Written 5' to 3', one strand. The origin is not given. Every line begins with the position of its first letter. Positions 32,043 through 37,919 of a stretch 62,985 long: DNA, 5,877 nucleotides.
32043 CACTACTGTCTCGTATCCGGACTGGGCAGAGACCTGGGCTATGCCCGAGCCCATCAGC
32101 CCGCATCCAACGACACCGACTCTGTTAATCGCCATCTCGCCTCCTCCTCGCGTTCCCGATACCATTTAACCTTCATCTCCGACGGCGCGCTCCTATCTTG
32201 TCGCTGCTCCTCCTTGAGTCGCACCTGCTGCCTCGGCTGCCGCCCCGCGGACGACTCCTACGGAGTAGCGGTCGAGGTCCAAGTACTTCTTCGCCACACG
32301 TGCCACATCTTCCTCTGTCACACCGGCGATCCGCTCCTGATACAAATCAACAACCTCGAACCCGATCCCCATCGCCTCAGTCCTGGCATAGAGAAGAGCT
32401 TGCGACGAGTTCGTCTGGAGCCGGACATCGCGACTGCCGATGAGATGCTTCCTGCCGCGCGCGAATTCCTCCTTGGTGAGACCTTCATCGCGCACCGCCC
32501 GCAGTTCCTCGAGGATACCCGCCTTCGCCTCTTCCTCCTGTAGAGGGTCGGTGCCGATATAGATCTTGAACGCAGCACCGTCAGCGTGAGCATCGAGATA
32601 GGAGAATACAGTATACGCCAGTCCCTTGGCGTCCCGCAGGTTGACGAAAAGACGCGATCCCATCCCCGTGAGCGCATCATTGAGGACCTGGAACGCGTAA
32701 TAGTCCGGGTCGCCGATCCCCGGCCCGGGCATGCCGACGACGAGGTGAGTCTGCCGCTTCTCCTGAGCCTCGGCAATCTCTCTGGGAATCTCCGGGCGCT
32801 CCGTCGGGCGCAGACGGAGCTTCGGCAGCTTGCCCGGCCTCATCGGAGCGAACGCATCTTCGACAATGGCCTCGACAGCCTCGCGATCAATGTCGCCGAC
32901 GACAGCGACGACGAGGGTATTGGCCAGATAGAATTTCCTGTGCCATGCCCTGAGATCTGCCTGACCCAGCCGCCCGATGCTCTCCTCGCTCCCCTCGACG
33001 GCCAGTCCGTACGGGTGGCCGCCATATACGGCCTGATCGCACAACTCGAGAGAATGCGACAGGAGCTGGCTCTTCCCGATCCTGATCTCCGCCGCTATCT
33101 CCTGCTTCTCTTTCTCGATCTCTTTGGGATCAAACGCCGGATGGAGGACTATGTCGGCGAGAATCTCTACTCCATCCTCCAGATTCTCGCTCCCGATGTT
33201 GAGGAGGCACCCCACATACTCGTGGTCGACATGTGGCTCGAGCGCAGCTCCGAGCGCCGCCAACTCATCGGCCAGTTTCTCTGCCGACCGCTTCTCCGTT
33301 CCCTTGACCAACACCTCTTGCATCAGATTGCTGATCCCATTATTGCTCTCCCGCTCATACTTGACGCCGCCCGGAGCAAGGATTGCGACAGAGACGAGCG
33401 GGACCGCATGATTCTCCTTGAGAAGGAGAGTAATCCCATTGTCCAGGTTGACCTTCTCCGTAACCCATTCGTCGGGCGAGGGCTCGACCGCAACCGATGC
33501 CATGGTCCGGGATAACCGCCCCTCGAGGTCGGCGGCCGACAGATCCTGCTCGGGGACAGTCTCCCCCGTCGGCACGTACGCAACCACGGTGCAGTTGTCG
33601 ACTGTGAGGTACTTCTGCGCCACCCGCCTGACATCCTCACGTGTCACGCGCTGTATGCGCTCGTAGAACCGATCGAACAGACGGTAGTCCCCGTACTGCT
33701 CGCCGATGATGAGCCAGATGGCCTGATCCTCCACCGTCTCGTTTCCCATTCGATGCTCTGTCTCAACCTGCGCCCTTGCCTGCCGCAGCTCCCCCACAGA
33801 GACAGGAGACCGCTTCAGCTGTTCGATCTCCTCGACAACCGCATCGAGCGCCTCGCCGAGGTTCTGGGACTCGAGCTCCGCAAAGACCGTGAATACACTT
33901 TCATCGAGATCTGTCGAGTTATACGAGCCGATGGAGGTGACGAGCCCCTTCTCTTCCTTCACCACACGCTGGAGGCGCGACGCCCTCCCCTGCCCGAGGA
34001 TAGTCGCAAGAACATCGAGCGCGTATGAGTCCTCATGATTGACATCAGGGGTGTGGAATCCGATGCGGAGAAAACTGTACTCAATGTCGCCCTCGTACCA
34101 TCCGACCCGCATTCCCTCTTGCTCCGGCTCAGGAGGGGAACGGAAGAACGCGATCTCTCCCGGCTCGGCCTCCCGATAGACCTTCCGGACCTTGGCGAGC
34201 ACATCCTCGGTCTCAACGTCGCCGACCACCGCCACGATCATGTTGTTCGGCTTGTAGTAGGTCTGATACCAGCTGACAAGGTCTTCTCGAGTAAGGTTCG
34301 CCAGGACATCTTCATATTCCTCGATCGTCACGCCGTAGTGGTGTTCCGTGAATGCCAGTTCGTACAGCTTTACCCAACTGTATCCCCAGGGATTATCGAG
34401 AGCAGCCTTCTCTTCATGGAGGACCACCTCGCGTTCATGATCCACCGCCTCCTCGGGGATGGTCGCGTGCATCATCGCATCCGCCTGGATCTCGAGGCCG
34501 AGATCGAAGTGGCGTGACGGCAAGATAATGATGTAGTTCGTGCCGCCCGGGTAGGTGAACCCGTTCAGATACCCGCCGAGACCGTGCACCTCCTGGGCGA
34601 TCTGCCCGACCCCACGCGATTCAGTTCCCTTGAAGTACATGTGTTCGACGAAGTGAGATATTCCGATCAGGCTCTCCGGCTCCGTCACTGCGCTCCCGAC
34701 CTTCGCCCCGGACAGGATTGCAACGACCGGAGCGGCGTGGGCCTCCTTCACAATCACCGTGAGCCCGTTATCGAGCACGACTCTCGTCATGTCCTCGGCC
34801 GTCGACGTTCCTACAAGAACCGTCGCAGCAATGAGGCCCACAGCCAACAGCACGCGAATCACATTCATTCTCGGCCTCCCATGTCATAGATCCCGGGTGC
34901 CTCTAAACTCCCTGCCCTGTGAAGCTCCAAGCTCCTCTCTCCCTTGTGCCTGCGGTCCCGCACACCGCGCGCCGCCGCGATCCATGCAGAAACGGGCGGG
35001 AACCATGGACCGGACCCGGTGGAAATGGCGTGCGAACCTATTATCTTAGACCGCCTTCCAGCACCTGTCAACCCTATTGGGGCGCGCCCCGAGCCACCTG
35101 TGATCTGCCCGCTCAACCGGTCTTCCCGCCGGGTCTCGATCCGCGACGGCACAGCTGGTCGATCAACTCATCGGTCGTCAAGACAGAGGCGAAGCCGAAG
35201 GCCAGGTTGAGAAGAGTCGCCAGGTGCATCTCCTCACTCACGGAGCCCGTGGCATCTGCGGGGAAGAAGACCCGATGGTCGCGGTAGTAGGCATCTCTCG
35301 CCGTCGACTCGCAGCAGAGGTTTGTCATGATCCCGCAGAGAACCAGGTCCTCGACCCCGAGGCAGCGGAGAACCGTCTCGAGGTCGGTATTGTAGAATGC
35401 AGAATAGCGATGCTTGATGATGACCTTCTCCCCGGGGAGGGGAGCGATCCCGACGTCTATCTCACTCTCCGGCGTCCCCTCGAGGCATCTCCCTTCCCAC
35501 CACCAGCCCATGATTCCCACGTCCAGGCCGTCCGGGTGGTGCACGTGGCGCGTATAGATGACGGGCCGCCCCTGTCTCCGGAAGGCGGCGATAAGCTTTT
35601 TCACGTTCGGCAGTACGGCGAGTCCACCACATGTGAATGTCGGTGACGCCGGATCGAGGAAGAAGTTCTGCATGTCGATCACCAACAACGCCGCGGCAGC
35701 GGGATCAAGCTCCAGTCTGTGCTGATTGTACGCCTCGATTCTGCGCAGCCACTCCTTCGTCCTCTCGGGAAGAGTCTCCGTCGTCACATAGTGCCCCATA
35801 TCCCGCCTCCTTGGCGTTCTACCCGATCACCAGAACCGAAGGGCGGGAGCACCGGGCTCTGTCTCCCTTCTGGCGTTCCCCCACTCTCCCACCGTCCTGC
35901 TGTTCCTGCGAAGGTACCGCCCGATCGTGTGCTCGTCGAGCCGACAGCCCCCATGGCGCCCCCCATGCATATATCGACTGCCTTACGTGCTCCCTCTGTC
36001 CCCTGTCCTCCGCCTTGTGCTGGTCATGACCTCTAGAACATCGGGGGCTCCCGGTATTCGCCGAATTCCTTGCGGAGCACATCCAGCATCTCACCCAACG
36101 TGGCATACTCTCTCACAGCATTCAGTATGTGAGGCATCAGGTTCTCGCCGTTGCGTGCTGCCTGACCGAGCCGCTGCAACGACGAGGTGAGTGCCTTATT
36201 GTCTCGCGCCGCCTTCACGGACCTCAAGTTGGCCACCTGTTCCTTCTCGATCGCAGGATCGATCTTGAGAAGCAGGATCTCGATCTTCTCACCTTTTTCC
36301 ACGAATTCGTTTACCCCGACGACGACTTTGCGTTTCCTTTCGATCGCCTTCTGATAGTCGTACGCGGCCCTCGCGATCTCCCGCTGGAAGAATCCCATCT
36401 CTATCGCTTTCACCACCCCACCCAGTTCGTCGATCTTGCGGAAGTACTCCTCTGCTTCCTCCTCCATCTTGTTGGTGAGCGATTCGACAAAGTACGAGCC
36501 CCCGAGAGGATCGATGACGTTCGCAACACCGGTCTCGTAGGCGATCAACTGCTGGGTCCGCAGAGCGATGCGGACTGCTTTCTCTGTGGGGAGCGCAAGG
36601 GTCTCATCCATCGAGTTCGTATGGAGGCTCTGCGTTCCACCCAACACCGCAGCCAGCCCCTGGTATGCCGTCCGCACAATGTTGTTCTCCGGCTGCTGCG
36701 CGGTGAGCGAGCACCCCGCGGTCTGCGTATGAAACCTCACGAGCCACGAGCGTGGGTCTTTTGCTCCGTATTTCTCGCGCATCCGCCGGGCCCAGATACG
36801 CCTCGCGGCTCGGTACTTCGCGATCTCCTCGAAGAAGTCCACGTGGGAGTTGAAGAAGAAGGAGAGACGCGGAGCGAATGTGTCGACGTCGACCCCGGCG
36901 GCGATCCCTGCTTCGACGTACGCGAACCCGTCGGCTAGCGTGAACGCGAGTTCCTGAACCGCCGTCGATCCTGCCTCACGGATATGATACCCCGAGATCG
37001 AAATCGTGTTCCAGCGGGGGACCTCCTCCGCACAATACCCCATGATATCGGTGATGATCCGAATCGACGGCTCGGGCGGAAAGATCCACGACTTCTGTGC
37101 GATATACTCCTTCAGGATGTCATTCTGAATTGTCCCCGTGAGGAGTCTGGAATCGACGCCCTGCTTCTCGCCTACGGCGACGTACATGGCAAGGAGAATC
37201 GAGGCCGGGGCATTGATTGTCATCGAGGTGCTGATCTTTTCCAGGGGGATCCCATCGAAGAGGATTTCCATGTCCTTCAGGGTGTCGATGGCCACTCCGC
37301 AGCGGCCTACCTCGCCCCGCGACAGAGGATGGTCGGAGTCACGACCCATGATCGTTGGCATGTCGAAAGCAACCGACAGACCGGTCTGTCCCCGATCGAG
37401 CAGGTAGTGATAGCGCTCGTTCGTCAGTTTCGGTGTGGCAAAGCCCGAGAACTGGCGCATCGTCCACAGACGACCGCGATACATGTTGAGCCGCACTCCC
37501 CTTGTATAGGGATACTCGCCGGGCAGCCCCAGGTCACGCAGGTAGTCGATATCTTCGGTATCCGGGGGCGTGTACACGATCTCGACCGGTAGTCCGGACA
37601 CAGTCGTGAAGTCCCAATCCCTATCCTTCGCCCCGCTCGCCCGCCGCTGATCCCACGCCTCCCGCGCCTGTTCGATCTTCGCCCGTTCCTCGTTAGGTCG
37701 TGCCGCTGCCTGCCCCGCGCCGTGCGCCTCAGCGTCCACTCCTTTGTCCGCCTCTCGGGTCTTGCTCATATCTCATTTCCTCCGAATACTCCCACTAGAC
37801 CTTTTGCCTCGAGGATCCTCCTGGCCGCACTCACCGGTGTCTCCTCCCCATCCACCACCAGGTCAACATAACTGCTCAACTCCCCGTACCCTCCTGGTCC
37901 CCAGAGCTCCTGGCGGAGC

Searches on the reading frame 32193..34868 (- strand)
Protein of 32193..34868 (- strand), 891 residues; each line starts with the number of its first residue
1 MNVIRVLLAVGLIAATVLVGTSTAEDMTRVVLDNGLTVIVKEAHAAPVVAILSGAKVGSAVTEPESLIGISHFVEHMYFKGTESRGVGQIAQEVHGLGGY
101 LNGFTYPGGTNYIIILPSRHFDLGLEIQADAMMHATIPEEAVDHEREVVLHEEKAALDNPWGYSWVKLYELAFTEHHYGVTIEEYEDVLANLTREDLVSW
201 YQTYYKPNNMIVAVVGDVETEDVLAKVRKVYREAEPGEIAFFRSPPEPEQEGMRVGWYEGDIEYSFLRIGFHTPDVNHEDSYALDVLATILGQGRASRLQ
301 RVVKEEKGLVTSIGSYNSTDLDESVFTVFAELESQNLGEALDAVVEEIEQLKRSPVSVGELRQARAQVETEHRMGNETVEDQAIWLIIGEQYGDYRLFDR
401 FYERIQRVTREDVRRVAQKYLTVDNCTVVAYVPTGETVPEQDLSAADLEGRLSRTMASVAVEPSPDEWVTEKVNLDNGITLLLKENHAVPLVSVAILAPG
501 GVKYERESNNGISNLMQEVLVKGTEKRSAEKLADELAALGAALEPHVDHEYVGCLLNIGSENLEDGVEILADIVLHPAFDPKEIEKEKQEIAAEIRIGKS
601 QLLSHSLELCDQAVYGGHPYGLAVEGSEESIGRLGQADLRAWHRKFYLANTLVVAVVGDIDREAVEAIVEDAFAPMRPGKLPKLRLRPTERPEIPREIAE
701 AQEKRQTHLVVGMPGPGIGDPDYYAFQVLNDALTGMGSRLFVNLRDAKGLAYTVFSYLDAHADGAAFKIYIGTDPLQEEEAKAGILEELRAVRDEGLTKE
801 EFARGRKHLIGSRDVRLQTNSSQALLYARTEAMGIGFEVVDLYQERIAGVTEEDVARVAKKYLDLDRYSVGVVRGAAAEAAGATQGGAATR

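Call 34: find_encoding_contigs(protein=window:32193-34868:-, flank=10000, max_places=1)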
Protein window:32193-34868:- (891 aa): no gene with exactly this product is on record in the collection.

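Call 38: search_protein_families(library=pfam, proteins=[window:32193-34868:-], max_evalue=0.00001)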
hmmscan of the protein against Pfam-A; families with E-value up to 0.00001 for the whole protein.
window:32193-34868:- (891 aa): 2 families
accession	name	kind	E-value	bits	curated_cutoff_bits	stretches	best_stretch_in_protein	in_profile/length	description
PF05193.26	Peptidase_M16_C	-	6.6e-81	270.9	23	2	191-367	1-180/181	Peptidase M16 inactive domain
PF00675.25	Peptidase_M16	-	1.1e-39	136.1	22.3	2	482-624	3-145/149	Insulinase (Peptidase family M16)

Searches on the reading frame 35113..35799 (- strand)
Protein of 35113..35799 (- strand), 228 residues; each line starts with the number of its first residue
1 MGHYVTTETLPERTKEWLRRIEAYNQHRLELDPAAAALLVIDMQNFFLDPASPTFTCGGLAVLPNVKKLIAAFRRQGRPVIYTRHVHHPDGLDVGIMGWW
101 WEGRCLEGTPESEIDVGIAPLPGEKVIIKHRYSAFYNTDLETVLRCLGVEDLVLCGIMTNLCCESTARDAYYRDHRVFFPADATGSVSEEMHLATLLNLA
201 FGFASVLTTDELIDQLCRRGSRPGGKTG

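Call 38: search_protein_families(library=pfam, proteins=[window:35113-35799:-], max_evalue=0.00001)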
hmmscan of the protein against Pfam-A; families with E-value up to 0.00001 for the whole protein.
window:35113-35799:- (228 aa): 1 family
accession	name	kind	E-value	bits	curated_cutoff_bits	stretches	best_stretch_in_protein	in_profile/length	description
PF00857.26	Isochorismatase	-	1.3e-47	162.5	27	1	36-211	1-175/175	Isochorismatase domain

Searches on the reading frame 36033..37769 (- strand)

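Call 38: search_protein_families(library=pfam, proteins=[window:36033-37769:-], max_evalue=0.00001)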
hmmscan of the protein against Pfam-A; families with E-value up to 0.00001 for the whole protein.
window:36033-37769:- (578 aa): 1 family
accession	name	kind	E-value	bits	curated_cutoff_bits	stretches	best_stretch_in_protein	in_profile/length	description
PF01642.28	MM_CoA_mutase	-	7.7e-229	760.9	22.1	1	56-570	2-512/512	Methylmalonyl-CoA mutase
